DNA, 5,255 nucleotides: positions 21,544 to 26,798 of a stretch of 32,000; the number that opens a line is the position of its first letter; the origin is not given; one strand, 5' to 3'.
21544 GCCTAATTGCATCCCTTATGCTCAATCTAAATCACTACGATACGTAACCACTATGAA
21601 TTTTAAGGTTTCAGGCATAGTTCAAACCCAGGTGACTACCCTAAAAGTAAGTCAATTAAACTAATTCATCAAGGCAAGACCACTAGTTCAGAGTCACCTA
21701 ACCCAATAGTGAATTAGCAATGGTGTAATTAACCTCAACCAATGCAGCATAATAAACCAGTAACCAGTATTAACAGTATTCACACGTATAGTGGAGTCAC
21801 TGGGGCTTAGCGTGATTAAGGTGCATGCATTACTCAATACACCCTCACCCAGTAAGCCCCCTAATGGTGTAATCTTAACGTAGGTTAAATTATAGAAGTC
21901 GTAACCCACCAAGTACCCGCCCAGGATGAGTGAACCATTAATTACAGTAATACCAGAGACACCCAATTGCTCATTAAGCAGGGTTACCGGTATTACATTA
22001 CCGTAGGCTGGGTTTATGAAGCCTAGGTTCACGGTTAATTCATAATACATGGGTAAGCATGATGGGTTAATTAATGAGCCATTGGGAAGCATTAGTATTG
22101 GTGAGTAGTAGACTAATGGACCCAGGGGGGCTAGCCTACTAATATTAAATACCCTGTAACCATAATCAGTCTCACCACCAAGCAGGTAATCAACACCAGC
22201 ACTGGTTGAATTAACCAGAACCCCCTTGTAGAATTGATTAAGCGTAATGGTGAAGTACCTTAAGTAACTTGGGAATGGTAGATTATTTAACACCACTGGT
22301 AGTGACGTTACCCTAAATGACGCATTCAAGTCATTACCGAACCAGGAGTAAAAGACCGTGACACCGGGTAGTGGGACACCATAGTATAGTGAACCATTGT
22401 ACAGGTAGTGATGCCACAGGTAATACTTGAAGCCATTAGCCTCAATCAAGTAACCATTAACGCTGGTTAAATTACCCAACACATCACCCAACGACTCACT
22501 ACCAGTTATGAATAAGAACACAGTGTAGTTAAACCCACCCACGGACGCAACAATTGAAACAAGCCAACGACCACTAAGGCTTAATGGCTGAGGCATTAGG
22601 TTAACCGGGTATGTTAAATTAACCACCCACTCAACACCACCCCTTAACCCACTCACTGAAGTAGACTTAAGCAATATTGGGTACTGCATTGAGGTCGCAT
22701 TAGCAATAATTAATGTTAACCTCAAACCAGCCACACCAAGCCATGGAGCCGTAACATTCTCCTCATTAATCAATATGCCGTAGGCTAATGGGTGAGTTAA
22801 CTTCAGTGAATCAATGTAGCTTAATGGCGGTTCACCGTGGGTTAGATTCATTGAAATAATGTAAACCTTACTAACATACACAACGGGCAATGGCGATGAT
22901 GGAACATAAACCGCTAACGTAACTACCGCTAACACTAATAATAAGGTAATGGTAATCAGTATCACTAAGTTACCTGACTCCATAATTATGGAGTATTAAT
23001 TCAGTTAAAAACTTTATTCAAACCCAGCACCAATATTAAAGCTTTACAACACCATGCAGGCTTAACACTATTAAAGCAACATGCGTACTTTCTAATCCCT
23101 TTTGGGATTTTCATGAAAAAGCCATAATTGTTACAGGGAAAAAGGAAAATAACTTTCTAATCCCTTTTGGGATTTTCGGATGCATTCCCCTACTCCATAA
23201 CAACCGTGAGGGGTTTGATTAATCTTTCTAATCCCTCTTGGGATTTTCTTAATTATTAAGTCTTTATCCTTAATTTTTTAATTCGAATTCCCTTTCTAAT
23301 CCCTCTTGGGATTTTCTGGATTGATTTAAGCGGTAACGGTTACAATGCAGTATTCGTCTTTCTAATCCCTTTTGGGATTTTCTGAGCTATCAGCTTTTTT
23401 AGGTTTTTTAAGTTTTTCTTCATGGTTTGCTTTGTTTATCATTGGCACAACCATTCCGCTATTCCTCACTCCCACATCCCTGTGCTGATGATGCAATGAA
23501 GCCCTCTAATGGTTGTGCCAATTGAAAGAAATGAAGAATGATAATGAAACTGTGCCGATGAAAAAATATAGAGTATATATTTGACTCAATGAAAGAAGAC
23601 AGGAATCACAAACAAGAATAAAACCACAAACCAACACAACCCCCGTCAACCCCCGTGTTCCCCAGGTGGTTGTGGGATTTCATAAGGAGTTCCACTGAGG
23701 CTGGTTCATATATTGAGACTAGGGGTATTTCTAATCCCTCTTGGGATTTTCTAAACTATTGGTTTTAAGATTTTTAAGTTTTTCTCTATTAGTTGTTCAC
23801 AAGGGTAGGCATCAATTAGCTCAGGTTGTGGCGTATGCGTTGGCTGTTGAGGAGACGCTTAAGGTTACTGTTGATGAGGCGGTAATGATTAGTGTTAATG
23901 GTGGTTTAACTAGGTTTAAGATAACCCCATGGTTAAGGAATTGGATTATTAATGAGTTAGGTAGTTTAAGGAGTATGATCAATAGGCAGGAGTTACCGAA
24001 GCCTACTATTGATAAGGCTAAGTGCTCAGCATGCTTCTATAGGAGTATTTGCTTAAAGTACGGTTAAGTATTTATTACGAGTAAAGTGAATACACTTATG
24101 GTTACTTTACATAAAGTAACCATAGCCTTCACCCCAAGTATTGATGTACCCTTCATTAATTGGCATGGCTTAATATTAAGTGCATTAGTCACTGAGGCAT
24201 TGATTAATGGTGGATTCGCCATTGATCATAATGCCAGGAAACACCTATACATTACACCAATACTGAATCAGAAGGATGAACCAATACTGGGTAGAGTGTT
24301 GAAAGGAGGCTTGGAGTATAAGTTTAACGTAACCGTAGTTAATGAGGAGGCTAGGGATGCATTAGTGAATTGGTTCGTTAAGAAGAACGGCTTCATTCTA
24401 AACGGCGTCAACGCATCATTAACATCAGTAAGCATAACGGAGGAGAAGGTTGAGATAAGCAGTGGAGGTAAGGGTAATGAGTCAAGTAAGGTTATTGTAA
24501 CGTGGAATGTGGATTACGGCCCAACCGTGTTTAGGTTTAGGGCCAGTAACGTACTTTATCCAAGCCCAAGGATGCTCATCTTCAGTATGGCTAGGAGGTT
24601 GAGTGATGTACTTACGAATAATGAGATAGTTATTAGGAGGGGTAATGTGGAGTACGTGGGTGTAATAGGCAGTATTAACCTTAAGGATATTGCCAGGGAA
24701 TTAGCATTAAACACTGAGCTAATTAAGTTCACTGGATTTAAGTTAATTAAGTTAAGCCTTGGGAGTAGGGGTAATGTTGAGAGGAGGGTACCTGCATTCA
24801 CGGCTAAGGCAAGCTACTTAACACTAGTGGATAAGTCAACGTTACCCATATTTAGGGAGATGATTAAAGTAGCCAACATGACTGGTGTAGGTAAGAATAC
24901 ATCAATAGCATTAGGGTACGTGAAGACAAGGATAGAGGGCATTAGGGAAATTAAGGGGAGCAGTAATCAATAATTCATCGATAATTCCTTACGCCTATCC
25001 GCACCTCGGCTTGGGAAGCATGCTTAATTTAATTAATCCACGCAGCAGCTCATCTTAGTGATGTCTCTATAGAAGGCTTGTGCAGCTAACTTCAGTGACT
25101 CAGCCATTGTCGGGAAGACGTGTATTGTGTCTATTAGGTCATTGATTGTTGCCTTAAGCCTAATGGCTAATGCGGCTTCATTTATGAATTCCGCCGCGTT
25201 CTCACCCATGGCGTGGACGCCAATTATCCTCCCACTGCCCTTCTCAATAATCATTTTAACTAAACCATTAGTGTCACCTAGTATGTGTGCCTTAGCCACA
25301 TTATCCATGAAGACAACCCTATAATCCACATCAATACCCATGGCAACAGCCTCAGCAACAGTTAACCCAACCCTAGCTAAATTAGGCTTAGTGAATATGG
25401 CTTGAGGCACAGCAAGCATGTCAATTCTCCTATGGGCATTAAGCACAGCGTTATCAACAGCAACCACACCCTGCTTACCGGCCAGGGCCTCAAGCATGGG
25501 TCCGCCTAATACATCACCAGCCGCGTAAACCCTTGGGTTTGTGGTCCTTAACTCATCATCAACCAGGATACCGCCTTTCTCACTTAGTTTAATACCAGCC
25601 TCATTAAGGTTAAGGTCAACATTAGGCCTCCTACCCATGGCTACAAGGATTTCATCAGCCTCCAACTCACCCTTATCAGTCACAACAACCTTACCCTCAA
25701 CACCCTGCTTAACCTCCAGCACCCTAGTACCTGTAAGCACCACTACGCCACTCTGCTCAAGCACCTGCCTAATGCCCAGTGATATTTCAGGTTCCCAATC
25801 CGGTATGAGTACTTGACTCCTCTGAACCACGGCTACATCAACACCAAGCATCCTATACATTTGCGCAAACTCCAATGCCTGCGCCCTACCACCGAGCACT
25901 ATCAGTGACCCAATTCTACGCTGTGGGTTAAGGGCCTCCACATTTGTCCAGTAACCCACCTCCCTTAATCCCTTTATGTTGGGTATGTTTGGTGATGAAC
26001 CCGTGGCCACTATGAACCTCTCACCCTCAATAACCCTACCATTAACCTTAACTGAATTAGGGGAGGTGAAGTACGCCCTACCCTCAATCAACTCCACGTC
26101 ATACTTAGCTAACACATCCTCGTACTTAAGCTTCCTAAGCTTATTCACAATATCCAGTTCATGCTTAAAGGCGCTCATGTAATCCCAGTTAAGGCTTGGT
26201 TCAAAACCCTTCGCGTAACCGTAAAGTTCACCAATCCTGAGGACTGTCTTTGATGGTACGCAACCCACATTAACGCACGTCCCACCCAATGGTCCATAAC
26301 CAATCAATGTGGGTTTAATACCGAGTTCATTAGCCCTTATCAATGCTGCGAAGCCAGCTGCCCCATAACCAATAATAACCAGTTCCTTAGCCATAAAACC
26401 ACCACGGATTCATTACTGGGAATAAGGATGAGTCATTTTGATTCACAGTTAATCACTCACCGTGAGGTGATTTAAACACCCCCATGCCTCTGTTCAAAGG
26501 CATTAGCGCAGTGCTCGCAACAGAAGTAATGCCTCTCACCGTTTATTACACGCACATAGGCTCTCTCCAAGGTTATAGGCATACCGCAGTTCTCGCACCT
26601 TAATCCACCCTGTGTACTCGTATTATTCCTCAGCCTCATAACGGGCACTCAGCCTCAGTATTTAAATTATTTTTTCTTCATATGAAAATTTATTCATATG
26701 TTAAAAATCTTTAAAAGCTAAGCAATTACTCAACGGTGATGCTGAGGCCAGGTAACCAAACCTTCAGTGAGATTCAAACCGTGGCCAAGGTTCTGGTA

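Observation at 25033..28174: Mercury-resistance cluster with uncharacterised accessory genes: CC-motif membrane protein plus TlpA-like thioredoxin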

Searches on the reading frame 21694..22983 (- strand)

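Call 3: search_protein_families(library=pfam, proteins=[window:21694-22983:-], max_evalue=1)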
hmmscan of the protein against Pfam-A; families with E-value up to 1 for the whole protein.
window:21694-22983:- (429 aa): 1 family
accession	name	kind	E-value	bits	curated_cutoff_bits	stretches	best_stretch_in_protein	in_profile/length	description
PF10660.14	MitoNEET_N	-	0.048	14.1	23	1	220-267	4-52/64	Iron-containing outer mitochondrial membrane protein N-terminus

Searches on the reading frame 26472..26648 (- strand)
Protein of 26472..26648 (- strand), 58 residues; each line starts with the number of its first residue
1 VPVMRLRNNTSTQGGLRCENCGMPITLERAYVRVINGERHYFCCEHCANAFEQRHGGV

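Call 3: search_protein_families(library=pfam, proteins=[window:26472-26648:-], max_evalue=1)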
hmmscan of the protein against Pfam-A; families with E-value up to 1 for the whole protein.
window:26472-26648:- (58 aa): 13 families
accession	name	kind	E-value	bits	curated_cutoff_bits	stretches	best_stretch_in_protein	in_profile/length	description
PF24273.1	TRASH_HVO_1752_C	-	1.9e-07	31.6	27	1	16-55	2-40/47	HVO_1752, C-terminal TRASH domain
PF04945.19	YHS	-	5.6e-06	26.7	30.3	1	21-53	6-38/47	YHS domain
PF11494.13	Ta0938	-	6.3e-05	23.7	27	1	29-53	12-36/92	Ta0938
PF24461.1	DUF7576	-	7.8e-05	22.9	27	1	12-52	14-59/60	Family of unknown function (DUF7576)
PF06467.20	zf-FCS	-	0.00013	22.1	22.4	1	17-51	6-39/39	MYM-type Zinc finger with FCS sequence motif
PF12156.14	ATPase-cat_bd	-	0.0011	20.1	27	1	17-52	1-36/86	Putative metal-binding domain of cation transport ATPase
PF02069.22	Metallothio_Pro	-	0.0016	19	33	1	17-54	8-41/51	Prokaryotic metallothionein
PF08394.17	Arc_trans_TRASH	-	0.0023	18.4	27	1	16-54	1-38/43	Archaeal TRASH domain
PF06827.20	zf-FPG_IleRS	-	0.011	15.9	21.3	1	15-49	1-29/30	Zinc finger found in FPG and IleRS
PF23549.1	Zn_ribbon_GRF_2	-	0.014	15.6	27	1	17-48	3-36/45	GRF-like zinc ribbon domain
PF13408.12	Zn_ribbon_recom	-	0.043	14.6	25.3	1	14-48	4-33/58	Recombinase zinc beta ribbon domain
PF23447.1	DUF7128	-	0.052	13.9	25.7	0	17-23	14-20/44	Domain of unknown function (DUF7128)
PF05876.18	GpA_ATPase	-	0.091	12.8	25.6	1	16-55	195-237/247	Phage terminase large subunit gpA, ATPase domain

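Call 4: search_protein_families(library=ncbifam, proteins=[window:26472-26648:-], max_evalue=1)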
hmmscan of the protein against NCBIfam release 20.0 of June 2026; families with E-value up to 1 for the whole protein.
window:26472-26648:- (58 aa): 3 families
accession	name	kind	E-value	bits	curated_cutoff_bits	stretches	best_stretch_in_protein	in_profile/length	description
TIGR02419.1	C4_traR_proteo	subfamily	0.043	14.4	59.7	1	10-29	27-46/64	phage/conjugal plasmid C-4 type zinc finger protein, TraR family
TIGR04104.1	cxxc_20_cxxc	subfamily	0.12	12.8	45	1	17-49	2-33/93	TIGR04104 family putative zinc finger protein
NF041201.1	recomb_XisF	equivalog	0.2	10.5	375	1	9-49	291-328/465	fdxN element excision recombinase XisF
